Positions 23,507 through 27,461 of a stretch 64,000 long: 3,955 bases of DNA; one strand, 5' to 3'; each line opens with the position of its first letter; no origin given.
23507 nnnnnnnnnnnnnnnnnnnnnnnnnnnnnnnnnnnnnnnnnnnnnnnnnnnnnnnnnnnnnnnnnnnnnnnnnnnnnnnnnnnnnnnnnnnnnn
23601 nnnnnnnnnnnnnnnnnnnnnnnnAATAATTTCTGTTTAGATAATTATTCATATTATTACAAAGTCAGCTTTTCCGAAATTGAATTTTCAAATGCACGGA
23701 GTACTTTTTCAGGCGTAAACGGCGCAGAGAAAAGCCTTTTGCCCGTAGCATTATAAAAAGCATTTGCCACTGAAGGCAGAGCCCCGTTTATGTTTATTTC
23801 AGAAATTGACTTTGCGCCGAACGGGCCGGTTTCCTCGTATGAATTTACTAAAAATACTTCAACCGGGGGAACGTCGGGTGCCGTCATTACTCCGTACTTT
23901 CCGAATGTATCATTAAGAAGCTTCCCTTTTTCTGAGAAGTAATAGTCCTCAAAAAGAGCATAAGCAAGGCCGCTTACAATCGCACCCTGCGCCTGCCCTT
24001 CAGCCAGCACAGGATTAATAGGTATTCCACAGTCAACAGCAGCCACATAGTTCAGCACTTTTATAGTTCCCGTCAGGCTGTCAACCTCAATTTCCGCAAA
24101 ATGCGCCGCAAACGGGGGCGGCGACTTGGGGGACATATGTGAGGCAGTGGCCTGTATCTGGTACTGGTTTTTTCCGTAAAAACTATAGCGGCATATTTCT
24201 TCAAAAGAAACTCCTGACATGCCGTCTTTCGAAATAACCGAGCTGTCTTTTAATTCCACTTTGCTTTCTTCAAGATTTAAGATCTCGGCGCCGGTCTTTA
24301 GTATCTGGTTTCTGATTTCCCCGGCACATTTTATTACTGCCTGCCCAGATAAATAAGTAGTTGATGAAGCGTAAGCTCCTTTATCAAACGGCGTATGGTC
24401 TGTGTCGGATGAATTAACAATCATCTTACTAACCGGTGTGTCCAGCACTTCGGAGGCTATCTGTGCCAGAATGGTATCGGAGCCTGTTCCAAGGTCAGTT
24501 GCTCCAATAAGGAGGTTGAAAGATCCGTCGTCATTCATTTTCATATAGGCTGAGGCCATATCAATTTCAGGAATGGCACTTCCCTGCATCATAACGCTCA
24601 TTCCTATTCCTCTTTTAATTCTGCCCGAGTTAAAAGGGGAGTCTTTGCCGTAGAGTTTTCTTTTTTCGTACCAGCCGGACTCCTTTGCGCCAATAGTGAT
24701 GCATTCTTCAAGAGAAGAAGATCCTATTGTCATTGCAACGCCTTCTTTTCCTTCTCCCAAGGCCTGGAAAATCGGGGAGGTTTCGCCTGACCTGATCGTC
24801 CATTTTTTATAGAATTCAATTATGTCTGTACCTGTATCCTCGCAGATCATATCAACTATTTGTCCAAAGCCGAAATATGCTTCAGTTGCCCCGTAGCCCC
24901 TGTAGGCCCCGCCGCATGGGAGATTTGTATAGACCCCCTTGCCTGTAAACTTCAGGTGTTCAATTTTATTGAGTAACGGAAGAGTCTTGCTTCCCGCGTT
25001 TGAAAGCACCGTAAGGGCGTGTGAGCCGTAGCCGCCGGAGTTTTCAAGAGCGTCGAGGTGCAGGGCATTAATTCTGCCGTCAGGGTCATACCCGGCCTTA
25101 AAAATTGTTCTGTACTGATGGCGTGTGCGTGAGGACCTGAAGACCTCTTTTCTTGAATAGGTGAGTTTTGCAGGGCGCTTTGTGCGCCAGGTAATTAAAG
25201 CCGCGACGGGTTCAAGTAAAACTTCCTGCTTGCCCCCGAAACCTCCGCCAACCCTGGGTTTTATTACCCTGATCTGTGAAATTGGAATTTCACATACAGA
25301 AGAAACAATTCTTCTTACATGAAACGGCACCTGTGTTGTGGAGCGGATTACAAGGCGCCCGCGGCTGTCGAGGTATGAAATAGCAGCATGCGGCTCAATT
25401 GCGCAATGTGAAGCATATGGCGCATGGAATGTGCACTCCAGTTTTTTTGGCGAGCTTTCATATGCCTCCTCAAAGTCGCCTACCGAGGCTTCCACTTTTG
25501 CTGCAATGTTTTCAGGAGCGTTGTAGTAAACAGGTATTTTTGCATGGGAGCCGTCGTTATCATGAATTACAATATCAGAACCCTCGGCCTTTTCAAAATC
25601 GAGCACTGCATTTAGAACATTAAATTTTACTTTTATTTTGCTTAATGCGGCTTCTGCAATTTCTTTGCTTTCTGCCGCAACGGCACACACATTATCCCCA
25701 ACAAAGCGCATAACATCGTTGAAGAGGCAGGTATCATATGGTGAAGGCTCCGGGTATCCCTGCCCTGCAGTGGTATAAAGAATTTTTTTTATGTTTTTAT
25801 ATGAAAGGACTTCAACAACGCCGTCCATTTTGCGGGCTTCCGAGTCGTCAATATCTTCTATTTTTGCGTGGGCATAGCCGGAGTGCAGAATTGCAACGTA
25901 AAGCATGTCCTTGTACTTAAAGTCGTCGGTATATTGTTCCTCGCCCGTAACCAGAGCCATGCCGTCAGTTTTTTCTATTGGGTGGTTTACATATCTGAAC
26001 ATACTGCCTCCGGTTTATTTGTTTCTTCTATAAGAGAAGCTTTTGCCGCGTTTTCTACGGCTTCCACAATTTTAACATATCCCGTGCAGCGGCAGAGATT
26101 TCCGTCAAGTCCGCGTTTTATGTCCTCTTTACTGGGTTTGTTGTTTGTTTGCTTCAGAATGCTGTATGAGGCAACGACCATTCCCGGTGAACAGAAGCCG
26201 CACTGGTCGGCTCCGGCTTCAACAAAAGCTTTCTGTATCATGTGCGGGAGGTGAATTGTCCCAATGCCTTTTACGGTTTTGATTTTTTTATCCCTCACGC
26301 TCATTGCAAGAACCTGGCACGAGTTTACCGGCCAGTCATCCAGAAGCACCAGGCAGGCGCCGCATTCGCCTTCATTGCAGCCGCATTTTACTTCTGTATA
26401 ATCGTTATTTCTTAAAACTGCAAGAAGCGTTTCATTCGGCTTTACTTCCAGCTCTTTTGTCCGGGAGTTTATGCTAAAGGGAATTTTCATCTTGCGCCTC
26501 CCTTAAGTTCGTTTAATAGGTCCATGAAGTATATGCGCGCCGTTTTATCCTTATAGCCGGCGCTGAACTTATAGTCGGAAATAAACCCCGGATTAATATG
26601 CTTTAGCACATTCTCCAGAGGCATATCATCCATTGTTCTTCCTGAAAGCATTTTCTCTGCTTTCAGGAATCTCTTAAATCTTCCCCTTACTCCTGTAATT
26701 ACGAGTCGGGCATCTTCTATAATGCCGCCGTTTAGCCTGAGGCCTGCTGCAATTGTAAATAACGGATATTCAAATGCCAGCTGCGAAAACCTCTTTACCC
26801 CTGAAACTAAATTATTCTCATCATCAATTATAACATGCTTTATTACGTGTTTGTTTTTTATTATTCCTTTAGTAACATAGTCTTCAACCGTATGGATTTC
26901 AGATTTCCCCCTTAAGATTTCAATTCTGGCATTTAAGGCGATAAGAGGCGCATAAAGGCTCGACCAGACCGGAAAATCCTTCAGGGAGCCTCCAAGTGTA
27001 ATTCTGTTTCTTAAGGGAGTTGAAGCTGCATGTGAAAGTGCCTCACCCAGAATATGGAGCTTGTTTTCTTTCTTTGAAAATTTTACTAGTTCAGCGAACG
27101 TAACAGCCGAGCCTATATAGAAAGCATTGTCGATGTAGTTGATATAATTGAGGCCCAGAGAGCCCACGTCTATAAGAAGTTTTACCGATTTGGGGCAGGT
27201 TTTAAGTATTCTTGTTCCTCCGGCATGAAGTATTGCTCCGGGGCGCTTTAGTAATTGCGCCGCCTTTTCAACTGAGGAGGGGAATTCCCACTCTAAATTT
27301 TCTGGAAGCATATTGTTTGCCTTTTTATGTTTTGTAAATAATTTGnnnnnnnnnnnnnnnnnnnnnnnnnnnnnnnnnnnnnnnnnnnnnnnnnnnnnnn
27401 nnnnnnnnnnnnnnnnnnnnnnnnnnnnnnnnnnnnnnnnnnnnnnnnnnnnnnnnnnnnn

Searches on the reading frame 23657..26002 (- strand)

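Call 83: search_protein_families(library=pfam, proteins=[window:23657-26002:-], max_evalue=0.00001)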
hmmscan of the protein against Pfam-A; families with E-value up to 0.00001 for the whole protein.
window:23657-26002:- (781 aa): 3 families
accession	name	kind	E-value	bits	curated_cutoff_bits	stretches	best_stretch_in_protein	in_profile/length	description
PF20256.3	MoCoBD_2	-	6.1e-74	249.5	27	1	440-712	4-283/283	Molybdopterin cofactor-binding domain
PF02738.23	MoCoBD_1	-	1.1e-64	218.4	27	1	161-400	4-242/244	Molybdopterin cofactor-binding domain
PF01315.27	Ald_Xan_dh_C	-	7.8e-28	97.4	31.3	1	19-130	1-109/110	Aldehyde oxidase and xanthine dehydrogenase, a/b hammerhead domain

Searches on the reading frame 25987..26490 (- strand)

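Call 83: search_protein_families(library=pfam, proteins=[window:25987-26490:-], max_evalue=0.00001)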
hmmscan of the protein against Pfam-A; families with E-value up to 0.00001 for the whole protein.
window:25987-26490:- (167 aa): 2 families
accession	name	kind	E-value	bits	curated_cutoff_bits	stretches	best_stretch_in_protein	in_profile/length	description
PF01799.25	Fer2_2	-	1.4e-28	99.3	30.3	1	72-146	1-75/75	[2Fe-2S] binding domain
PF00111.32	Fer2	-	1.2e-09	38.4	21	1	7-53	3-50/77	2Fe-2S iron-sulfur cluster binding domain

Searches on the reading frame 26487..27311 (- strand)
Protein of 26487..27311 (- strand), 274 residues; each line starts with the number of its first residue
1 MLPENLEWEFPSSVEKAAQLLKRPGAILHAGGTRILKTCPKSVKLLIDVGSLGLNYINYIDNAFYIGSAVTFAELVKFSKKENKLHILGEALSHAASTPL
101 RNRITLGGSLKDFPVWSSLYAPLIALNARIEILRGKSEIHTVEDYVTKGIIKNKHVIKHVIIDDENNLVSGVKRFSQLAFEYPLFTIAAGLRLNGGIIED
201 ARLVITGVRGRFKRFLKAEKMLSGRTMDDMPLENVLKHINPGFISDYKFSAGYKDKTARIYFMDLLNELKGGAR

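Call 83: search_protein_families(library=pfam, proteins=[window:26487-27311:-], max_evalue=0.00001)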
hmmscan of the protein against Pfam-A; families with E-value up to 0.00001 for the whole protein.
window:26487-27311:- (274 aa): 2 families
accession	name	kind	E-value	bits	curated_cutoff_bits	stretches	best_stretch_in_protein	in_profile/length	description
PF00941.27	FAD_binding_5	-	7.3e-20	71.9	27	1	5-162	2-167/170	FAD binding domain in molybdopterin dehydrogenase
PF03450.22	CO_deh_flav_C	-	6.2e-09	36.4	25.5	1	182-268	13-101/102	CO dehydrogenase flavoprotein C-terminal domain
